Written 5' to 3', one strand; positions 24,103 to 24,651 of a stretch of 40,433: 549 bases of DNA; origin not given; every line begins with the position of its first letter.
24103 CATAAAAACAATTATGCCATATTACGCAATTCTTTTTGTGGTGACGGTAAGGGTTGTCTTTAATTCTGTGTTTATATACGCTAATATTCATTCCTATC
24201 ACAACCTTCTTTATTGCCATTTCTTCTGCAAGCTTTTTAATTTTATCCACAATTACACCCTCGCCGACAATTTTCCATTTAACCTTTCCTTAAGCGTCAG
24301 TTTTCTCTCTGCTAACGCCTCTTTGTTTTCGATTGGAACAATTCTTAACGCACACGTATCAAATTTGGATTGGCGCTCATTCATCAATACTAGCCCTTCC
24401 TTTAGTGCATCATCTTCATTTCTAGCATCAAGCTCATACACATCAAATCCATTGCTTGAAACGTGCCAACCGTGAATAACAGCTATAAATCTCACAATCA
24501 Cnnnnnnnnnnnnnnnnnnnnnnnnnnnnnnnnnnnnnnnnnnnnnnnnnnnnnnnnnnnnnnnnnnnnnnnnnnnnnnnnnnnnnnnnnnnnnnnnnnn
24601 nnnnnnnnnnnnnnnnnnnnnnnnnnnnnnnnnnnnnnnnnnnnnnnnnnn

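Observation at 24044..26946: Self-regulated 2.9-kb accessory island inserted between terL and the head-morphogenesis gene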

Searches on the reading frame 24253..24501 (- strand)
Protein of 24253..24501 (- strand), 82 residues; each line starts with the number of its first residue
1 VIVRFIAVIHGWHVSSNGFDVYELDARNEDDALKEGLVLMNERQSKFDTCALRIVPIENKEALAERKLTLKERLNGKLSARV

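Call 6: search_protein_families(library=pfam, max_evalue=0.1, proteins=[window:24253-24501:-])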
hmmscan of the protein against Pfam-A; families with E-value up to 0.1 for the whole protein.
window:24253-24501:- (82 aa): 0 families

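Call 7: search_protein_families(library=phrogs, max_evalue=0.01, proteins=[window:24253-24501:-])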
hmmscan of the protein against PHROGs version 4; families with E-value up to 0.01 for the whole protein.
window:24253-24501:- (82 aa): 1 family
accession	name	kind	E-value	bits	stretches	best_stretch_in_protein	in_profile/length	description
phrog_15668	-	unknown function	7.1e-27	94.6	1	3-79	2-78/80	-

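Call 22: search_dna_similar(query=window:24253-24501:-, collection=phages, mode=protein, max_rows=30, max_evalue=0.001)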
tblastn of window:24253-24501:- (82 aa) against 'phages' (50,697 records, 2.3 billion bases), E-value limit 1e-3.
Records with a match: 25; places in all: 25; records where one place covers at least 80% of the query: 25.
Best place of each record, by identity: <60% 25.
By first word of the organism name: Dickeya 19; Pseudomonas 4; Agrobacterium 1; Aeromonas 1.
By host as written in the record: Dickeya solani 11; Pseudomonas syringae 7C 4; Pectobacterium sp. and Dickeya sp. 3; Dickeya solani DSM28711 2; Dickeya sp. 2; Dickeya solani F012 1; Agrobacterium tumefaciens C58 1; Aeromonas caviae AC-CY 1.
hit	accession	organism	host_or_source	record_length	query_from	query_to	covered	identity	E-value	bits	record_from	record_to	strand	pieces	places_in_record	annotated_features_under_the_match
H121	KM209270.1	Dickeya phage phiDP10.3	Pectobacterium sp. and Dickeya sp.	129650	1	79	96%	40.5%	7e-11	61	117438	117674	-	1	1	hypothetical protein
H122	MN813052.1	Dickeya phage Ds23CZ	Dickeya solani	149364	1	79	96%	40.5%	7e-11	61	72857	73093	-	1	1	hypothetical protein (x2)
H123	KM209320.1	Dickeya phage phiDP23.1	Pectobacterium sp. and Dickeya sp.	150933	1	79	96%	40.5%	7e-11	61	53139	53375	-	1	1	hypothetical protein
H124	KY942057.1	Dickeya phage XF4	Dickeya solani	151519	1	79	96%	40.5%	7e-11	61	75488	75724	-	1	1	hypothetical protein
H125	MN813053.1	Dickeya phage Ds25CZ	Dickeya solani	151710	1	79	96%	40.5%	7e-11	61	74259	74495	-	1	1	hypothetical protein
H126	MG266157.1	Dickeya phage PP35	Dickeya solani F012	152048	1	79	96%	40.5%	7e-11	61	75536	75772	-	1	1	hypothetical protein (x2)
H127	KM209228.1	Dickeya phage phiD3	Pectobacterium sp. and Dickeya sp.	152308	1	79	96%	40.5%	7e-11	61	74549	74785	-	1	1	hypothetical protein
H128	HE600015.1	Dickeya phage vB-DsoM-LIMEstone1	Dickeya solani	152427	1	79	96%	40.5%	7e-11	61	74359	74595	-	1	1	hypothetical protein (x2)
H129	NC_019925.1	Dickeya phage vB-DsoM-LIMEstone1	Dickeya solani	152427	1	79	96%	40.5%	7e-11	61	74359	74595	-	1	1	hypothetical protein (x2)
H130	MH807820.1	Dickeya phage Coodle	Dickeya solani DSM28711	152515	1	79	96%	40.5%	7e-11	61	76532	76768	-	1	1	none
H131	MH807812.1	Dickeya phage Kamild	Dickeya solani DSM28711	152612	1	79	96%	40.5%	7e-11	61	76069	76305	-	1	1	hypothetical protein (x2)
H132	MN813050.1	Dickeya phage Ds16CZ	Dickeya solani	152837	1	79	96%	40.5%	7e-11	61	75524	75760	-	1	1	hypothetical protein (x2)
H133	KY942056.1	Dickeya phage JA15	Dickeya solani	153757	1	79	96%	40.5%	7e-11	61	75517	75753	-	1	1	hypothetical protein (x2)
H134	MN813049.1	Dickeya phage Ds9CZ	Dickeya solani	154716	1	79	96%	40.5%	7e-11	61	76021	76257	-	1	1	hypothetical protein (x2)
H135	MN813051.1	Dickeya phage Ds20CZ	Dickeya solani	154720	1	79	96%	40.5%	7e-11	61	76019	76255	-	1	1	hypothetical protein (x2)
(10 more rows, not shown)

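Call 30: search_protein_families(library=ncbifam, max_evalue=0.1, proteins=[window:24253-24501:-])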
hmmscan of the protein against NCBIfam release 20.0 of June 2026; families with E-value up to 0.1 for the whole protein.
window:24253-24501:- (82 aa): 0 families

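Call 31: search_protein_families(library=padloc, max_evalue=0.1, proteins=[window:24253-24501:-])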
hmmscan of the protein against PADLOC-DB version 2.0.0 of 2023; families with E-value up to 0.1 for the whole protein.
window:24253-24501:- (82 aa): 0 families

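Call 53: find_homologous_proteins(query=window:24253-24501:-, max_evalue=0.001)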
Query window:24253-24501:- (82 aa): 16 proteins with E <= 0.001 among 16 candidates.
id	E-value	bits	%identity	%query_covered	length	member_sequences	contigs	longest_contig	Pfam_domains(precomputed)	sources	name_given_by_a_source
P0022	9.1e-45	167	100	98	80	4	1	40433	-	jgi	-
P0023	1.2e-20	91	58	95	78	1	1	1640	-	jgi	jgi:hypothetical protein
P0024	1.2e-19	87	53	94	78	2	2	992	-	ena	-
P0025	1.3e-18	84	57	93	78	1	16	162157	-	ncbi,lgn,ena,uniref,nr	ncbi:TPA: hypothetical protein KML76_002980 [Escherichia coli]|uniref:hypothetical protein n=1 Tax=E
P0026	2.1e-18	84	56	94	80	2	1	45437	-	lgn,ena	-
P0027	5.0e-18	82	53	96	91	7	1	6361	-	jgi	jgi:hypothetical protein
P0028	7.2e-18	82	54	93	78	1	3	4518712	-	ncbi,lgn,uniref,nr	ncbi:hypothetical protein [Enterobacter sp. 638]|uniref:hypothetical protein n=1 Tax=Enterobacter sp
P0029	1.1e-17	81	55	93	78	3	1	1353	-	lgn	-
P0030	1.2e-17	81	53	90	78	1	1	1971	-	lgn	-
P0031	1.8e-17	81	59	91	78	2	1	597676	-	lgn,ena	-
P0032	1.8e-17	81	53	93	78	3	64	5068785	-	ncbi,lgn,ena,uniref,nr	ncbi:hypothetical protein [Enterobacter hormaechei]|uniref:hypothetical protein n=1 Tax=Enterobacter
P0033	2.2e-17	80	51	96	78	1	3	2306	-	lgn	-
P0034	4.8e-17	79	53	93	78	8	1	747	-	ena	-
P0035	6.8e-17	79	58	89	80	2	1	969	-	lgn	-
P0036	2.8e-15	74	49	93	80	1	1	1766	-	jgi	jgi:hypothetical protein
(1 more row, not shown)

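Call 56: find_encoding_contigs(protein=P0032, flank=5000, max_places=4)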
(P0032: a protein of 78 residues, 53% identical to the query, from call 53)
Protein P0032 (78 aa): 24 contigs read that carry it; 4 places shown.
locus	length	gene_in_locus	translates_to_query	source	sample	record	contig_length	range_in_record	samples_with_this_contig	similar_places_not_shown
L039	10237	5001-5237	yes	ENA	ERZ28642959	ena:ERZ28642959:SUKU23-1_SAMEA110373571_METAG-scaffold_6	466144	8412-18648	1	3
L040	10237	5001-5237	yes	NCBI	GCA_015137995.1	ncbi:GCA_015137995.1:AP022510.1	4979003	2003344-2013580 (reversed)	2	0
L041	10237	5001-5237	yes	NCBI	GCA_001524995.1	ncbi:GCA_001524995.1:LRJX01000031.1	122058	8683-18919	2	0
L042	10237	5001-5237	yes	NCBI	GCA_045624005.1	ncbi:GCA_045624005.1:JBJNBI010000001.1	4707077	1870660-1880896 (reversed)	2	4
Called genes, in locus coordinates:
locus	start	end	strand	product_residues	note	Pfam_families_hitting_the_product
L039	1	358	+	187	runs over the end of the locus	PF01381:HTH_3 (weak)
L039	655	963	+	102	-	PF06689:zf-C4_ClpX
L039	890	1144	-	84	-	-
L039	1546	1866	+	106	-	-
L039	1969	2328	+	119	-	-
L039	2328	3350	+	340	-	PF17762:HTH_ParB (weak)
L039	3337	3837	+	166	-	-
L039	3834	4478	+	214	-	-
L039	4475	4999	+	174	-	PF13935:Ead_Ea22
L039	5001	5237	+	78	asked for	-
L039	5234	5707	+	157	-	-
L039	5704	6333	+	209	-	-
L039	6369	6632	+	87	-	PF07825:Exc (weak)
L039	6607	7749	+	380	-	PF09003:Arm-DNA-bind_1, PF00589:Phage_integrase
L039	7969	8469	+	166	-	PF04073:tRNA_edit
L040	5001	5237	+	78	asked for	-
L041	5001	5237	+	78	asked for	-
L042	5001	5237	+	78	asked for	-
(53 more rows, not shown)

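Call 63: predict_structure(alignment_id=A2)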
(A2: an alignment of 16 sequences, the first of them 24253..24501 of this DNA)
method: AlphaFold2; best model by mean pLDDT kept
length: 82 residues; sequences in the alignment: 16
mean_pLDDT: 74.9   pTM: 0.58
mean pLDDT of the five models: 74.9, 73.6, 72.8, 71.4, 70.3
residues with pLDDT >= 90: 3; 70-90: 52; 50-70: 25; < 50: 2
segments of 3 or more residues with pLDDT < 50: none
pLDDT, mean of each block of 10 residues (from residue 1): 78 77 85 89 81 78 58 61 42
secondary structure, 60 per line:
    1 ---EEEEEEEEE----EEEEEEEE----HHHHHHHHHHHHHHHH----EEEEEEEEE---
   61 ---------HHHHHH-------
elements in order: E4-12 E17-24 H29-44 E49-57 H70-75

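Call 66: fold_search(model_id=the predicted structure, library=pdb)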
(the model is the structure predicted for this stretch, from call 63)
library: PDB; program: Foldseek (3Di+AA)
matches with E <= 10: 310; with E <= 0.001: 0
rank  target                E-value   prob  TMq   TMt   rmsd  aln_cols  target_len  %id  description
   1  2mbl_MODEL_1_A        3.9e-01  0.38  0.43  0.32   6.6        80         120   15  Solution NMR Structure of De novo designed Top7 Fold Protein Top7m13, Northeast Structural Genomics Consortium (released 2013-11-13)
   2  9e6q_AR               4.8e-01  0.44  0.47  0.50   9.0        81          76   16  Cryo-EM structure of the Pyrobaculum calidifontis 50S ribosomal subunit in complex with Dri (released 2024-11-20)
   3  9znf_AO               5.1e-01  0.66  0.41  0.54   3.1        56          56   14  Cryo-EM structure of the Methanosarcina acetivorans 70S ribosome in complex with SriA and SriB (released 2026-01-28)
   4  2ybv_B                5.4e-01  0.35  0.39  0.33   5.1        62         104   16  STRUCTURE OF RUBISCO FROM THERMOSYNECHOCOCCUS ELONGATUS (released 2012-03-28)
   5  5ndg_N0               5.8e-01  0.51  0.49  0.28   7.8        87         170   10  Crystal structure of geneticin (G418) bound to the yeast 80S ribosome (released 2017-12-13)
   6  2eky_A                6.6e-01  0.21  0.38  0.33   8.0       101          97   17  Crystal Structure of hypothetical protein MJ1052 from Methanocaldococcus jannaschii (Form 1) (released 2007-10-02)
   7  6uz7_AS               7.0e-01  0.30  0.47  0.27   9.6        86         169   14  K.lactis 80S ribosome with p/PE tRNA and eIF5B (released 2020-01-15)
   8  6lgw_F                7.5e-01  0.12  0.29  0.09   8.8        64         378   12  Structure of Rabies virus glycoprotein in complex with neutralizing antibody 523-11 at acidic pH (released 2020-02-19)
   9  2jxt_MODEL_1_A        8.0e-01  0.38  0.45  0.44   4.1        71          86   15  Solution structure of 50S ribosomal protein LX from Methanobacterium thermoautotrophicum. Northeast Structural (released 2007-12-11)
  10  6skf_BT               8.5e-01  0.41  0.46  0.50   3.4        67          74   16  Cryo-EM Structure of T. kodakarensis 70S ribosome (released 2020-07-29)
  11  6lgw_E                8.5e-01  0.10  0.27  0.08   9.3        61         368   13  Structure of Rabies virus glycoprotein in complex with neutralizing antibody 523-11 at acidic pH (released 2020-02-19)
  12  7qoh_g                9.1e-01  0.14  0.34  0.34   6.2        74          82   16  Unique vertex of the phicrAss001 virion with C5 symmetry imposed (released 2023-03-29)
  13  6q1f_5                9.7e-01  0.09  0.23  0.11   7.5        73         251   11  Atomic structure of the Human Herpesvirus 6B Capsid and Capsid-Associated Tegument Complexes (released 2019-12-11)
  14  4v6u_Bl               1.0e+00  0.51  0.51  0.54   3.4        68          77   19  Promiscuous behavior of proteins in archaeal ribosomes revealed by cryo-EM: implications for evolution of eukaryotic  (released 2014-07-09)
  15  8esr_S                1.1e+00  0.21  0.47  0.27  10.4        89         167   19  Ytm1 associated nascent 60S ribosome (-fkbp39) State 2 (released 2022-11-30)
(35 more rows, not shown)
